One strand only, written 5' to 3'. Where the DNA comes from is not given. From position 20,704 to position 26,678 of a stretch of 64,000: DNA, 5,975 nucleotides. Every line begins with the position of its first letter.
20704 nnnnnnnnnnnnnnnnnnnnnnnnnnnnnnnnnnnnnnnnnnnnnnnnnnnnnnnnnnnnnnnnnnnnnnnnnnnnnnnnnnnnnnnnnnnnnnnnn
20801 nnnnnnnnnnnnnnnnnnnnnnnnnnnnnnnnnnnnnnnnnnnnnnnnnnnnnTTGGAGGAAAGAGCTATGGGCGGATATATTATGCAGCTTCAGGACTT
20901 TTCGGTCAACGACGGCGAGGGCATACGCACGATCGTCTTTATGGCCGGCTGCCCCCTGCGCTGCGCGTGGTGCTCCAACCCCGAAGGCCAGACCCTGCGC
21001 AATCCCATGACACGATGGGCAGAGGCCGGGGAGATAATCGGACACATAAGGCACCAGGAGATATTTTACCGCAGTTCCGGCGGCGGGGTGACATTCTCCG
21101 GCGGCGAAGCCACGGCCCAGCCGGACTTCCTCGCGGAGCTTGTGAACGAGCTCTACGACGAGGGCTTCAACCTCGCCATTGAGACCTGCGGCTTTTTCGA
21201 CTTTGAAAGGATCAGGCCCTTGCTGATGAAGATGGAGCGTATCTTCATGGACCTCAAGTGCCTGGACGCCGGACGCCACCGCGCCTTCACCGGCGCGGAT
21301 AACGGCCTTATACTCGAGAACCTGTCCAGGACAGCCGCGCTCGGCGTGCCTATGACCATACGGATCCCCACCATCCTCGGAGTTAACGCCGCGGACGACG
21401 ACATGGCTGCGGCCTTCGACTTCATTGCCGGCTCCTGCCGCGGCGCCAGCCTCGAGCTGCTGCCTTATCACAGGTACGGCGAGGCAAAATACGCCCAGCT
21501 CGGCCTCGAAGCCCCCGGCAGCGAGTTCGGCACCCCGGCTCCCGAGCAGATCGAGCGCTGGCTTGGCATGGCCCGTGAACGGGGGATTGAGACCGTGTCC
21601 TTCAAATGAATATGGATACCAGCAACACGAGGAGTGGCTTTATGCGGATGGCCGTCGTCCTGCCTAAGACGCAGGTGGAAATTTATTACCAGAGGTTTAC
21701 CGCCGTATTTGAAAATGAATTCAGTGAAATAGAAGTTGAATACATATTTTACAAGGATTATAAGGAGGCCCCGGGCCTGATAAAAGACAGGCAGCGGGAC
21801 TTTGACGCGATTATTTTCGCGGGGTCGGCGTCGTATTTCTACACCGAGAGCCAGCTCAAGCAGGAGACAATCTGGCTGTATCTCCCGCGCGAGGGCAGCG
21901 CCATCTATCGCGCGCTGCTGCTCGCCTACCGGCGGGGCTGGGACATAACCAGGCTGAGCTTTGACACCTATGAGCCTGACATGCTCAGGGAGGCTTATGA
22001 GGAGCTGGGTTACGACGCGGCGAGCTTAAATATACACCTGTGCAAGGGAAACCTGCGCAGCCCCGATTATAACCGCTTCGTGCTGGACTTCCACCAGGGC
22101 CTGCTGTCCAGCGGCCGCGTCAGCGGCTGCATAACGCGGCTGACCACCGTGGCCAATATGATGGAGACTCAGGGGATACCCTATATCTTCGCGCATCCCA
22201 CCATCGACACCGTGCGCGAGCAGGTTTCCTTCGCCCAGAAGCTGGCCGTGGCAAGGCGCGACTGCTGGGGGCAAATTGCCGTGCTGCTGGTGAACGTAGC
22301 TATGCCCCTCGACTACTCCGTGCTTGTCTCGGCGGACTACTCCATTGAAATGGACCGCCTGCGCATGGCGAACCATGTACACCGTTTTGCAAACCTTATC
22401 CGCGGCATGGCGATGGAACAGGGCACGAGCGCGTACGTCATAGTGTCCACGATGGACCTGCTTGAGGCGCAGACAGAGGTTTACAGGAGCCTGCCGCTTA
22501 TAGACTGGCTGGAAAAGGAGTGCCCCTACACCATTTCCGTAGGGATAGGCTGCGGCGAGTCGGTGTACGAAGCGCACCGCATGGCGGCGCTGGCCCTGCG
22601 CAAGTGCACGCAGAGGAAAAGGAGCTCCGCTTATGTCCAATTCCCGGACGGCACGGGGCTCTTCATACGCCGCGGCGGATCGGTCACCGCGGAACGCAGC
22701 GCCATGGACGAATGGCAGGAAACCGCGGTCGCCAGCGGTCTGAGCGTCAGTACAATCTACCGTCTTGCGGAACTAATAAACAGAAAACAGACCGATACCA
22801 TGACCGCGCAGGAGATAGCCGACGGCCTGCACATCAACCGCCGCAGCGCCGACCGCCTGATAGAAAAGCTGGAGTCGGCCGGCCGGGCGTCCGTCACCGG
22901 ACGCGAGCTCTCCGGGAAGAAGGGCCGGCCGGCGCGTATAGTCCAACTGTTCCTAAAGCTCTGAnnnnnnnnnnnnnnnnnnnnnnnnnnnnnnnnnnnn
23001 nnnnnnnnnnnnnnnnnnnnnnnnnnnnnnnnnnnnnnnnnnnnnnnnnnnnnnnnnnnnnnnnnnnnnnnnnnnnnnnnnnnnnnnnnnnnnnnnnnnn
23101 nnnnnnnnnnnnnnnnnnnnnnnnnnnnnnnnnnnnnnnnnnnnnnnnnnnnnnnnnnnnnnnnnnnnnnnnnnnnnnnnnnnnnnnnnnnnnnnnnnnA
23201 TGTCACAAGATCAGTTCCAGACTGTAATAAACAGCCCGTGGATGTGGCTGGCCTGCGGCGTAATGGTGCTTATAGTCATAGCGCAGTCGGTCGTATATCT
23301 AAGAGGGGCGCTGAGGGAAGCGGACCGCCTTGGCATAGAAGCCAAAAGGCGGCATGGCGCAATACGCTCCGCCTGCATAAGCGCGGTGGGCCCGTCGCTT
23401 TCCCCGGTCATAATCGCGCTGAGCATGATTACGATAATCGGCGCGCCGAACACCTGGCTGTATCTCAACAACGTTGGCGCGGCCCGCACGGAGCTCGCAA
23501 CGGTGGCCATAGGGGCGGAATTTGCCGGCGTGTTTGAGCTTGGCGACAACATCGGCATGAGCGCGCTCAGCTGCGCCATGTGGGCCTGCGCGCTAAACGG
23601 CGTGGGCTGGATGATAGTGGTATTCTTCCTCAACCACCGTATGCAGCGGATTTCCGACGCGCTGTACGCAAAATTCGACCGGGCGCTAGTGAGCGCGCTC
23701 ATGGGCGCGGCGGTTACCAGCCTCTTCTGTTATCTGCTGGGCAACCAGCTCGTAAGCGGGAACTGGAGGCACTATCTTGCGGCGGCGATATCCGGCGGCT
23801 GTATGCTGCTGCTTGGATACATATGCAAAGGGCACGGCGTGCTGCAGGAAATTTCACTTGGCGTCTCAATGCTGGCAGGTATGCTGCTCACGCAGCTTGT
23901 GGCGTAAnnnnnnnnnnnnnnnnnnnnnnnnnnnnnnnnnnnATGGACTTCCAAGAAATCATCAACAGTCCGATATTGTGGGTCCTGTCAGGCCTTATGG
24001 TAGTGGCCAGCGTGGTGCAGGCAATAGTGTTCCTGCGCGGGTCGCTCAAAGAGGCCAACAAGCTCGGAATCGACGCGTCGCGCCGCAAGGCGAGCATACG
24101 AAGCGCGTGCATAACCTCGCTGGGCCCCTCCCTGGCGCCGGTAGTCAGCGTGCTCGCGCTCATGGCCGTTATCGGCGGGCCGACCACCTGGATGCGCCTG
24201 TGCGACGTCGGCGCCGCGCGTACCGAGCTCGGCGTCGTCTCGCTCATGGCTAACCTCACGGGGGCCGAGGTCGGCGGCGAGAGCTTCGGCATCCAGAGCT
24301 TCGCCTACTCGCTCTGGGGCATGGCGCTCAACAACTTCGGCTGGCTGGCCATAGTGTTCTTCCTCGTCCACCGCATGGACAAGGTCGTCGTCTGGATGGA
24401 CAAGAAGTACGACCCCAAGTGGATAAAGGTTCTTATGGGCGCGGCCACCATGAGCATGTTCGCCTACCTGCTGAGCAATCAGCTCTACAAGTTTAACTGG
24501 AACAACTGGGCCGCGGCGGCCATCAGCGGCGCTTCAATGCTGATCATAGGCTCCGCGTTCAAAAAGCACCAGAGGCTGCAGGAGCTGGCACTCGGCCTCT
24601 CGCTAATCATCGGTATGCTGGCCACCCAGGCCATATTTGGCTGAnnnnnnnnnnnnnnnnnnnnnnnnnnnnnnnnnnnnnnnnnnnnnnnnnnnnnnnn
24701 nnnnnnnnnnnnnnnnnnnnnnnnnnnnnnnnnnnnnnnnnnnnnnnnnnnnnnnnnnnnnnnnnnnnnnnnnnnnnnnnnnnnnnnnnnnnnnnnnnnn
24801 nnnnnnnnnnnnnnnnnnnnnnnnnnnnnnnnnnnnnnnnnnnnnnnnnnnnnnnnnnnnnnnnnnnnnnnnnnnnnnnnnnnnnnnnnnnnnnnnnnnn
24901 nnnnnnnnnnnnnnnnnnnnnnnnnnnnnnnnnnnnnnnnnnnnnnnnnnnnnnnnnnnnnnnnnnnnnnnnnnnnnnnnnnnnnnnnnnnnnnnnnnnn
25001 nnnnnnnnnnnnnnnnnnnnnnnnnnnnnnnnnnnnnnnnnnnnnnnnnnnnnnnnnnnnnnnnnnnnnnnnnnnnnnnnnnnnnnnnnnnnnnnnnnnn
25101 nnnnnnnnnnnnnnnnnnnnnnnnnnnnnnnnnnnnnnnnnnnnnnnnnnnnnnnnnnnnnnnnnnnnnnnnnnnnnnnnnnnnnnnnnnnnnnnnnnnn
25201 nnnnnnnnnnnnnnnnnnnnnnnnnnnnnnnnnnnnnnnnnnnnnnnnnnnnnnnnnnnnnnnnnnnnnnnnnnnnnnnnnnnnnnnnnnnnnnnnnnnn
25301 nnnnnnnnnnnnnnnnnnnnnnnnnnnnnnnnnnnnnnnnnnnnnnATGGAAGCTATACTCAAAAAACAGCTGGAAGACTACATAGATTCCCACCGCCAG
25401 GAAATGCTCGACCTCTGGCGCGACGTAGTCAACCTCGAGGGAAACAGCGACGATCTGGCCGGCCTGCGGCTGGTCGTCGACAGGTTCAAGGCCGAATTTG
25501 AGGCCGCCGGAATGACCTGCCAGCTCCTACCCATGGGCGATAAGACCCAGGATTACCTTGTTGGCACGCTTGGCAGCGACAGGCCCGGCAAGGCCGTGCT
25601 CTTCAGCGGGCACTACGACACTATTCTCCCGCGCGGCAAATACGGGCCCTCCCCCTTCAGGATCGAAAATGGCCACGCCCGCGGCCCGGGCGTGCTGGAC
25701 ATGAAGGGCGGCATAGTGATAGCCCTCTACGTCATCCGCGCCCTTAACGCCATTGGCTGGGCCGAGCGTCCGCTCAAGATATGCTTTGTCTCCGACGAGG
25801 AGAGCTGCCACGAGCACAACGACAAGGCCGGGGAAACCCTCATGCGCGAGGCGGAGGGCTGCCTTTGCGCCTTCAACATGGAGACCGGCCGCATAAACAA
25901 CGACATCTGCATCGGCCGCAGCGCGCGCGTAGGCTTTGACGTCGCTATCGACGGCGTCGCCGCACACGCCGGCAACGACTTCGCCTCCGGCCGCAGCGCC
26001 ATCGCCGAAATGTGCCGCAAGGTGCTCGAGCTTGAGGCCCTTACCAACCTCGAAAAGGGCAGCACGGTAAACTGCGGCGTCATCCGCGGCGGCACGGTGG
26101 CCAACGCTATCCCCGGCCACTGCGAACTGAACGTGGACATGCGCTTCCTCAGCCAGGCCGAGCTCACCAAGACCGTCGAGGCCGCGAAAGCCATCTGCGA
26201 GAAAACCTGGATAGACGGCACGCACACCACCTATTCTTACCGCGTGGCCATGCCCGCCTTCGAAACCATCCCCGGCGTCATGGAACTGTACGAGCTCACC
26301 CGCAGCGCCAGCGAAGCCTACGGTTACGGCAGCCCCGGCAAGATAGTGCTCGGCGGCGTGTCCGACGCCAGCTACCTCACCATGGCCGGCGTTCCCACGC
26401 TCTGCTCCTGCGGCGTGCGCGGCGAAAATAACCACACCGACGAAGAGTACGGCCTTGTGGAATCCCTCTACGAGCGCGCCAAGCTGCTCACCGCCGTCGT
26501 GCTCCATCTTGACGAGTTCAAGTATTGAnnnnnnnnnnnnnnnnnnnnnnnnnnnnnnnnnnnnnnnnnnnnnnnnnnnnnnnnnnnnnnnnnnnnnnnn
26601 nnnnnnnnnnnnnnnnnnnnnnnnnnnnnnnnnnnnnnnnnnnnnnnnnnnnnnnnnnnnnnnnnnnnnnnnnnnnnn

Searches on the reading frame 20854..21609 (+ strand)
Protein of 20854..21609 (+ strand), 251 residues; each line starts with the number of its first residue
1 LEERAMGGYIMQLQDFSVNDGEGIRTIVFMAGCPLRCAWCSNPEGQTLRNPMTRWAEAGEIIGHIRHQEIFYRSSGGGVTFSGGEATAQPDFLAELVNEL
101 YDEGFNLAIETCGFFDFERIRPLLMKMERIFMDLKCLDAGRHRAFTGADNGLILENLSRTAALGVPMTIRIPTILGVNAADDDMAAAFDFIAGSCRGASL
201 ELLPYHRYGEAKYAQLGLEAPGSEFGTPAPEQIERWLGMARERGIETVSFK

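Call 8: search_protein_families(library=pfam, proteins=[window:20854-21609:+])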
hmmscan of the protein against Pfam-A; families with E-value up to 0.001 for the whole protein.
window:20854-21609:+ (251 aa): 2 families
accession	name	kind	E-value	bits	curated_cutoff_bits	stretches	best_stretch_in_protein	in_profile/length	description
PF04055.27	Radical_SAM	-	2e-17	64.3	29.5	1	27-184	1-162/166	Radical SAM superfamily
PF13353.11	Fer4_12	-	6.8e-12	46.3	22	1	20-121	2-98/137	4Fe-4S single cluster domain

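Call 40: search_protein_families(library=ncbifam, proteins=[window:20854-21609:+], max_evalue=0.01)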
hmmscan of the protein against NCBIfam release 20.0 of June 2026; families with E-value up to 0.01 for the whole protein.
window:20854-21609:+ (251 aa): 23 families
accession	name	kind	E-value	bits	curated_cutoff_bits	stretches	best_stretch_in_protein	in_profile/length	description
TIGR02494.1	PFLE_PFLC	subfamily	9.6e-69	231.9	174.35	2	58-241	106-290/293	glycyl-radical enzyme activating protein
NF048010.1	SfplDhtActHpsHDes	equivalog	3.8e-63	213.1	430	2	59-223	115-281/298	(2S)-3-sulfopropanediol dehydratase activating enzyme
NF043069.1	T4HPD_activ_SAM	equivalog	2.2e-61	207.9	425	2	56-246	104-294/299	trans-4-hydroxy-L-proline dehydratase activase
TIGR04395.1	cutC_activ_rSAM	equivalog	2.6e-51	174.8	360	2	60-221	114-278/309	choline TMA-lyase-activating enzyme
NF033719.1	ind_deCO2_activ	equivalog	3.9e-49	167.6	425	2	60-247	115-300/302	indoleacetate decarboxylase activase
NF033717.2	HPDL_rSAM_activ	equivalog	1.2e-47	162.7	420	2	64-245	120-301/311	4-hydroxyphenylacetate decarboxylase activase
NF007483.0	PRK10076.1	equivalog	1e-46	159.4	326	2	63-246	105-287/292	[formate-C-acetyltransferase]-activating enzyme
NF048008.1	SfplDhtActHpfHKleb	equivalog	1.7e-46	158.9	500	2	60-219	111-272/308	(2S)-3-sulfopropanediol dehydratase activating enzyme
TIGR04003.1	rSAM_BssD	equivalog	4.3e-45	154.2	496.45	2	60-220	112-274/314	[benzylsuccinate synthase]-activating enzyme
TIGR02493.1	PFLA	equivalog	1.2e-43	149.2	231.75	1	14-241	6-233/235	pyruvate formate-lyase-activating protein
NF008356.0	PRK11145.1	equivalog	1.2e-31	109.9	375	1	8-244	5-241/246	pyruvate formate lyase 1-activating protein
TIGR04041.1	activase_YjjW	hypoth_equivalog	1.4e-30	106.6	250.2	2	49-215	86-248/276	YjjW family glycine radical enzyme activase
TIGR02495.1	NrdG2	equivalog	1.6e-16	60.2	131.15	1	11-180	3-170/193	anaerobic ribonucleoside-triphosphate reductase activating protein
TIGR04349.1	rSAM_QueE_gams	hypoth_equivalog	2.3e-10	40.5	300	1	26-141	21-122/210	7-carboxy-7-deazaguanine synthase QueE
TIGR02491.1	NrdG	equivalog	3.3e-10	40.1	126.1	1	10-102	2-92/154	anaerobic ribonucleoside-triphosphate reductase activating protein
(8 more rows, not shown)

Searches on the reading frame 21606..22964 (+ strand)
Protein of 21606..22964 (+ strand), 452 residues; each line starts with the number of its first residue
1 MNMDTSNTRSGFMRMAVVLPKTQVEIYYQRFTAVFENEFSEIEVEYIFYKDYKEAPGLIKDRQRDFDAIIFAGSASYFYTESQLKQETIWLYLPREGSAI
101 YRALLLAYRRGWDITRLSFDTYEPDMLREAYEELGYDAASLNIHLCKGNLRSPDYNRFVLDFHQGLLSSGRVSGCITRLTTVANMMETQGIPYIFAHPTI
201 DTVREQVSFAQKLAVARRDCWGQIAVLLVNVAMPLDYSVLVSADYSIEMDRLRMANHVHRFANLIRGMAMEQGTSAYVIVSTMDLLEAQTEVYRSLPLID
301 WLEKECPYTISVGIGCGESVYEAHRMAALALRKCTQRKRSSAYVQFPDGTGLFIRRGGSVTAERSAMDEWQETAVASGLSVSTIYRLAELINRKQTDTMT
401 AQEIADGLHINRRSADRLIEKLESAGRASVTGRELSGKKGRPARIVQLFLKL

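Call 8: search_protein_families(library=pfam, proteins=[window:21606-22964:+])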
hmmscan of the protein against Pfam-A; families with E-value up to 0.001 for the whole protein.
window:21606-22964:+ (452 aa): 1 family
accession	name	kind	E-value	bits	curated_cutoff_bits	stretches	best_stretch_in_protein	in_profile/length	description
PF08279.18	HTH_11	-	0.00014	22.1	25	1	390-428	8-44/55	HTH domain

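Call 40: search_protein_families(library=ncbifam, proteins=[window:21606-22964:+], max_evalue=0.01)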
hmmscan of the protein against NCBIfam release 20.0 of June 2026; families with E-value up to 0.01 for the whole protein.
window:21606-22964:+ (452 aa): 1 family
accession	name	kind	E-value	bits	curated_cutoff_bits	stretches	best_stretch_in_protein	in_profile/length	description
NF040939.2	trans_reg_lrs14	equivalog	0.0067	16.5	90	0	376-443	16-80/103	Lrs14 family HTH-type transcriptional regulator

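Call 48: search_solved_structures(query=window:21606-22964:+, max_evalue=1)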
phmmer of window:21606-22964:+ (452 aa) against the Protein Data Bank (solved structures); distinct sequences matched with E-value up to 1: 1.
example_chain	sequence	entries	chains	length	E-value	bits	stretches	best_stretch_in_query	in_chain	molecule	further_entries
2cx6_A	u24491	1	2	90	0.02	17.2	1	35-69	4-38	Hypothetical protein yhcO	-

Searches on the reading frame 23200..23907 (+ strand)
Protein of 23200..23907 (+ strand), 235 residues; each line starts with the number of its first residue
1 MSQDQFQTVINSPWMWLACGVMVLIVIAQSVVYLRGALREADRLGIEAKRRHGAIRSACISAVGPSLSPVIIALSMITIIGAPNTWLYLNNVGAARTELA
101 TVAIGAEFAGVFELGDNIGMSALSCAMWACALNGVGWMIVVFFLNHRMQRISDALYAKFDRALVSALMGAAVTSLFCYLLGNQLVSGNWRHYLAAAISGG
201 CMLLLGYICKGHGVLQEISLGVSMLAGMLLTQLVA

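Call 8: search_protein_families(library=pfam, proteins=[window:23200-23907:+])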
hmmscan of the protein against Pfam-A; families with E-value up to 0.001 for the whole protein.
window:23200-23907:+ (235 aa): 1 family
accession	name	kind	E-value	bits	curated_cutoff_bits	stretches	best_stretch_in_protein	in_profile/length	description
PF16481.10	DUF5058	-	1.4e-47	162.6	28.2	1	11-228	1-222/222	Domain of unknown function (DUF5058)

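Call 40: search_protein_families(library=ncbifam, proteins=[window:23200-23907:+], max_evalue=0.01)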
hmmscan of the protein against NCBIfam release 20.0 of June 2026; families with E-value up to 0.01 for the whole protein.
window:23200-23907:+ (235 aa): 1 family
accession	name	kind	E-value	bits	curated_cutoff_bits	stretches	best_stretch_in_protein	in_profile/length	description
NF045716.1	sulf_resp_HmcE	equivalog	0.0062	16.2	275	0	9-59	4-53/226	sulfate respiration complex protein HmcE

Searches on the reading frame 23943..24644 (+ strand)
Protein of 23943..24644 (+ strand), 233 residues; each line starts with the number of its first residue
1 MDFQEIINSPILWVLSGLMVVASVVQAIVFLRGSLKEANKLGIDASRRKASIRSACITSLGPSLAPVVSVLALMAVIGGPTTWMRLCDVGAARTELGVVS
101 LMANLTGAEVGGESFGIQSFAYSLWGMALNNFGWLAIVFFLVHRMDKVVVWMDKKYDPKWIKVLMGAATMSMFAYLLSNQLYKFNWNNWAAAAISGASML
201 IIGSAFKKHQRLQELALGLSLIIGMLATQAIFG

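Call 8: search_protein_families(library=pfam, proteins=[window:23943-24644:+])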
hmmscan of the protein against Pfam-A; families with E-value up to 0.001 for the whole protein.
window:23943-24644:+ (233 aa): 1 family
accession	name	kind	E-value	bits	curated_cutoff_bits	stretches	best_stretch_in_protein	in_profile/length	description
PF16481.10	DUF5058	-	3e-51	174.6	28.2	1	8-225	1-222/222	Domain of unknown function (DUF5058)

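Call 40: search_protein_families(library=ncbifam, proteins=[window:23943-24644:+], max_evalue=0.01)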
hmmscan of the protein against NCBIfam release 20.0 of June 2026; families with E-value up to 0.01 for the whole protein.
window:23943-24644:+ (233 aa): 0 families

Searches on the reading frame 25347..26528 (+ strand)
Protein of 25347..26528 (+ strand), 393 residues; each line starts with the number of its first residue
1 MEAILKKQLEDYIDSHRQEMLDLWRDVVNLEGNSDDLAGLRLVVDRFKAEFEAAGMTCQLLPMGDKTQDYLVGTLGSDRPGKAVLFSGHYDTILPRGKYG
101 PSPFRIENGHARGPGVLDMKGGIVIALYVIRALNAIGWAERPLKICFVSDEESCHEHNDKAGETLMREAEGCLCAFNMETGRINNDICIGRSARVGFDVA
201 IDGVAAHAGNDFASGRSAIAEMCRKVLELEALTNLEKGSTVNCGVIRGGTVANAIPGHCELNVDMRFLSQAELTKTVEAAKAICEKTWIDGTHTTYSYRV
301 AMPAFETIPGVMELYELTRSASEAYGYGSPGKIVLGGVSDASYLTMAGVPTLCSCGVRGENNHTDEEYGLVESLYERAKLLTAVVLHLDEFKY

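Call 8: search_protein_families(library=pfam, proteins=[window:25347-26528:+])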
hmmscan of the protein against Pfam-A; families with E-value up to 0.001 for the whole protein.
window:25347-26528:+ (393 aa): 3 families
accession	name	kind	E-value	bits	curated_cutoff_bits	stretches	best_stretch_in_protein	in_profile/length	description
PF01546.33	Peptidase_M20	-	8.3e-21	75.3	24.6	1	85-386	1-205/206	Peptidase family M20/M25/M40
PF07687.19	M20_dimer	-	2.8e-20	72.7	21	1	190-288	2-103/107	Peptidase dimerisation domain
PF04389.22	Peptidase_M28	-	2.9e-05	24.3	21.3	1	72-154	3-69/193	Peptidase family M28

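Call 40: search_protein_families(library=ncbifam, proteins=[window:25347-26528:+], max_evalue=0.01)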
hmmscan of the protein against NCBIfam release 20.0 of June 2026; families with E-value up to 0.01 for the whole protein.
window:25347-26528:+ (393 aa): 42 families (the best 25 are shown)
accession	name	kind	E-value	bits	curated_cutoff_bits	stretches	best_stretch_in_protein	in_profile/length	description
NF004788.0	PRK06133.1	subfamily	1.8e-54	185.3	349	1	6-388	32-413/417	glutamate carboxypeptidase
NF005602.0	PRK07338.1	equivalog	1.1e-51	175.8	357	1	6-388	7-399/409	hydrolase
NF005678.0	PRK07473.1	equivalog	1.4e-49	169.1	386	1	18-388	11-375/376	M20/M25/M40 family metallo-hydrolase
TIGR01910.1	DapE-ArgE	subfamily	1.1e-28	100.6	217.6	1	43-379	23-372/373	ArgE/DapE family deacylase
TIGR01892.1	AcOrn-deacetyl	equivalog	1.6e-23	83.4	297.7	1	43-385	20-365/365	acetylornithine deacetylase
NF006399.0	PRK08651.1-2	equivalog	5.5e-20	71.7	381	2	18-233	4-218/405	succinyl-diaminopimelate desuccinylase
NF005710.0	PRK07522.1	subfamily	1.3e-19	70.7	412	1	21-386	11-386/391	acetylornithine deacetylase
NF006400.0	PRK08651.1-3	equivalog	1.1e-18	67.3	374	1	65-387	69-405/410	succinyl-diaminopimelate desuccinylase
NF003474.0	PRK05111.1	equivalog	3.4e-17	62.4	460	1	41-385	33-377/383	acetylornithine deacetylase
NF009557.0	PRK13009.1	equivalog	1e-16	61.1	284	1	47-381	29-367/377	succinyl-diaminopimelate desuccinylase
TIGR01900.1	dapE-gram_pos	equivalog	2.6e-16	59.5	304.2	1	71-382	48-347/351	succinyl-diaminopimelate desuccinylase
TIGR01883.1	PepT-like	hypoth_equivalog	8.3e-16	57.9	274.25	1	43-384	22-359/361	peptidase T-like protein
NF006398.0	PRK08651.1-1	equivalog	3.1e-15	56.1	439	1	9-388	3-399/403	succinyl-diaminopimelate desuccinylase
NF009555.0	PRK13004.1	equivalog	7.6e-15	54.7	321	1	8-287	5-282/399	YgeY family selenium metabolism-linked hydrolase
TIGR03526.1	selenium_YgeY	hypoth_equivalog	9e-15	54.4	321.5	1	8-299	3-292/395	YgeY family selenium metabolism-linked hydrolase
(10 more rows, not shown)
